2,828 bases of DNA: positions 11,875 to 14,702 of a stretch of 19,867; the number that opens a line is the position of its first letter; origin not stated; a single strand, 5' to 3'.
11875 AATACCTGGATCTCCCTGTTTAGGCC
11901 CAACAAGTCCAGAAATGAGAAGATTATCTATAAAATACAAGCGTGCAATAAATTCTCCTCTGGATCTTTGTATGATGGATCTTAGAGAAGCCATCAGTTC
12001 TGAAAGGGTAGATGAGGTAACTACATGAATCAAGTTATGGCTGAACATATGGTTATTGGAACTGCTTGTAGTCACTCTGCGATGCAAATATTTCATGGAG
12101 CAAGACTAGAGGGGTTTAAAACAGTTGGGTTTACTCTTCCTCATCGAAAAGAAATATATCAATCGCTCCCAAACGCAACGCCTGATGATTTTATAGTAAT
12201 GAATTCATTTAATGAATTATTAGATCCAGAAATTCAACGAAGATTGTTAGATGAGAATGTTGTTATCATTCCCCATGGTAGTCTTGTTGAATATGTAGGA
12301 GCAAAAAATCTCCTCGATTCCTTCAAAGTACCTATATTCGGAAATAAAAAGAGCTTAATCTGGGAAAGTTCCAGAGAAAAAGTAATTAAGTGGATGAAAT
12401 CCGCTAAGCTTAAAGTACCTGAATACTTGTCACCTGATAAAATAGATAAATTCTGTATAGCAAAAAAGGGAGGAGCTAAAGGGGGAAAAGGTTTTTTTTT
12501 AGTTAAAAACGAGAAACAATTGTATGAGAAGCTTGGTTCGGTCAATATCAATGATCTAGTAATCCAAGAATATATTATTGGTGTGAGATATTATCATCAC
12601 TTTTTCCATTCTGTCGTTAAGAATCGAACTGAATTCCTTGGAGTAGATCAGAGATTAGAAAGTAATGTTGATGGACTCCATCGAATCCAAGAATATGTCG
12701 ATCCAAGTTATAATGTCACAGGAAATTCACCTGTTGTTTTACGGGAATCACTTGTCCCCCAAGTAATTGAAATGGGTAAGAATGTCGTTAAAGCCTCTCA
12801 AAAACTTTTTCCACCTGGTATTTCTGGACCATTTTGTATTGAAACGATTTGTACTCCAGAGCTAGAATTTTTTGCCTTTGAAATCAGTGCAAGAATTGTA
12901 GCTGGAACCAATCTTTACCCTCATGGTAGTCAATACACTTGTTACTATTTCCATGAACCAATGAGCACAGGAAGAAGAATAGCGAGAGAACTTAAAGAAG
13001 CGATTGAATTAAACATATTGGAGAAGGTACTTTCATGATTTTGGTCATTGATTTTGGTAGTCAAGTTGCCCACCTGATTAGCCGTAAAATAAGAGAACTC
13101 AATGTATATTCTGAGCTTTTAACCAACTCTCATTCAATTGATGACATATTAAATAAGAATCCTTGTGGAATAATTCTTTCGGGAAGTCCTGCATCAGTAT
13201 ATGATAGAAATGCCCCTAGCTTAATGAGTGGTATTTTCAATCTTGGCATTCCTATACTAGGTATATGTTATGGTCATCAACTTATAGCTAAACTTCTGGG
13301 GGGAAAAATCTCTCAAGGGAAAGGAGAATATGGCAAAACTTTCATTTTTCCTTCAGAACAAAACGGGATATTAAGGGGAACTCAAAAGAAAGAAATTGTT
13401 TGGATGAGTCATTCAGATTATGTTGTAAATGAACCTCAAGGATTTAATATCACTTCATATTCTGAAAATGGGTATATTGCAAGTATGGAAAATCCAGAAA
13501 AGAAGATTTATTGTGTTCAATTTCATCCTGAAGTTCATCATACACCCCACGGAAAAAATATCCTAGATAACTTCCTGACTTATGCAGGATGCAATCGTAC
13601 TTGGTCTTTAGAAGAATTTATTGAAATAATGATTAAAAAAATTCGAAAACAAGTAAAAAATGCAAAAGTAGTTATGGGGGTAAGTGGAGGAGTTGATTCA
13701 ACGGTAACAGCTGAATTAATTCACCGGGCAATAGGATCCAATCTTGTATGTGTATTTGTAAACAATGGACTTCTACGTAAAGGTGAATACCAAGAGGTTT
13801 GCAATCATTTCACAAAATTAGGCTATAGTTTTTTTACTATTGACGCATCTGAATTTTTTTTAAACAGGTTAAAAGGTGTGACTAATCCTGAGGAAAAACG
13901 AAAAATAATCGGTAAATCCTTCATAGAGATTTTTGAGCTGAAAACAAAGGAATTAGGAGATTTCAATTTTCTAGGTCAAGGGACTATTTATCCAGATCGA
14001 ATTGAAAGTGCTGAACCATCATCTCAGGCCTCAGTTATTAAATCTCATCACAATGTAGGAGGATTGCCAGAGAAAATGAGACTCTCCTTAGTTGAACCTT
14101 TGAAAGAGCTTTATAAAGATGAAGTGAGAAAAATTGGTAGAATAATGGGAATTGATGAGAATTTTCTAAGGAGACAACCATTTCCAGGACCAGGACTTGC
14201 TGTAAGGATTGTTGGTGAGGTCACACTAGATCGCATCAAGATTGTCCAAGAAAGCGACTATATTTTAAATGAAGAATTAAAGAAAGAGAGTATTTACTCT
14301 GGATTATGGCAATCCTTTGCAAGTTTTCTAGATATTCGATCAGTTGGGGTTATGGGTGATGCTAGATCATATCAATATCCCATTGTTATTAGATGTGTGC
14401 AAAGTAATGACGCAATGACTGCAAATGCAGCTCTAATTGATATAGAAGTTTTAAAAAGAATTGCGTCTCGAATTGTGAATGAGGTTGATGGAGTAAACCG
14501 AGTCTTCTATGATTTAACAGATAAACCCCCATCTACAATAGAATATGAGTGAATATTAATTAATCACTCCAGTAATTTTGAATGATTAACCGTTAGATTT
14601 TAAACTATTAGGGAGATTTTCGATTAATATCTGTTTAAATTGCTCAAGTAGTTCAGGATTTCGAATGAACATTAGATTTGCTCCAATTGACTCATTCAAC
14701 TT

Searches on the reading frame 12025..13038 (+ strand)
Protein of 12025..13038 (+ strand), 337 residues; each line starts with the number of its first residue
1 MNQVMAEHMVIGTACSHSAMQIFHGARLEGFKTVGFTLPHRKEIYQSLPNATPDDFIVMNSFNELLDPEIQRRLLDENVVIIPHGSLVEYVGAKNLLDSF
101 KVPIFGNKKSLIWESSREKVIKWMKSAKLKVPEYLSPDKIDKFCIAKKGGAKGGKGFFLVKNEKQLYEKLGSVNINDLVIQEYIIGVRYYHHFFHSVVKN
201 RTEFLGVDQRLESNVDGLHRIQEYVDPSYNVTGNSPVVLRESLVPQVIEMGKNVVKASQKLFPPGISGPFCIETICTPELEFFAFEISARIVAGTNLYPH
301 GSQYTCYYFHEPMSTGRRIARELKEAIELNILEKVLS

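Call 16: search_protein_families(library=pfam, proteins=[window:12025-13038:+], max_evalue=0.001)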
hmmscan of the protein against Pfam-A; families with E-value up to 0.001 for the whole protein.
window:12025-13038:+ (337 aa): 3 families
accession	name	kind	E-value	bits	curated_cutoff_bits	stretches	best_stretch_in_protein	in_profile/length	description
PF06973.17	DUF1297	-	1.4e-65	220.8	23.8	1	174-336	19-187/188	Domain of unknown function (DUF1297)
PF06849.18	DUF1246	-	7.8e-39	132.9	25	1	11-133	1-120/122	Protein of unknown function (DUF1246)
PF02655.19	ATP-grasp_3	-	0.0002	22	23.2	1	119-189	6-74/160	ATP-grasp domain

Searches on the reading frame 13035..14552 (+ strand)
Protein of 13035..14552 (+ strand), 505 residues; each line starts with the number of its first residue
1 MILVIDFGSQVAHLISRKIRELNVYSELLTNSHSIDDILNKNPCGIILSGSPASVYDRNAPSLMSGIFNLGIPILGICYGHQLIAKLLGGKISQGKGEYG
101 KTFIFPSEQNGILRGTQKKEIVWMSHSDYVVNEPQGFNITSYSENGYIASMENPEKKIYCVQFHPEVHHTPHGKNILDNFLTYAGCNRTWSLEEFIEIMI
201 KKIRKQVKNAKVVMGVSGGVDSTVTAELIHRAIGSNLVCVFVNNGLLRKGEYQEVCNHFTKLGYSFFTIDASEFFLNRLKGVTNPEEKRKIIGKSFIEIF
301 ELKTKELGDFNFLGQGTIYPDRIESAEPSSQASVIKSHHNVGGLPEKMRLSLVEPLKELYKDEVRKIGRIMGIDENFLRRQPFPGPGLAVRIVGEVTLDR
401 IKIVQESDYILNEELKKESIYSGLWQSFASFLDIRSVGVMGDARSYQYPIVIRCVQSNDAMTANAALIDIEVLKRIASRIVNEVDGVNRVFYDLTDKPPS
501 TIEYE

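Call 16: search_protein_families(library=pfam, proteins=[window:13035-14552:+], max_evalue=0.001)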
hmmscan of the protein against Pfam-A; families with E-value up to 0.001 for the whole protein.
window:13035-14552:+ (505 aa): 5 families
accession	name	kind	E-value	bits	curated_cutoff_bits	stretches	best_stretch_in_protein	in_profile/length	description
PF00117.34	GATase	-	5e-48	163.7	22.8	1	3-181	1-187/190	Glutamine amidotransferase class-I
PF00958.27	GMP_synt_C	-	2.9e-38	130.3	27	1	413-504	1-92/92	GMP synthase C terminal domain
PF02540.23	NAD_synthase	-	4.5e-10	39.5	21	1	199-273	8-83/242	NAD synthase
PF07722.19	Peptidase_C26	-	4.1e-09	37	20.5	1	60-166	94-219/219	Peptidase C26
PF03054.22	tRNA_Me_trans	-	0.00015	21.9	20.6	0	211-245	2-35/202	tRNA methyl transferase HUP domain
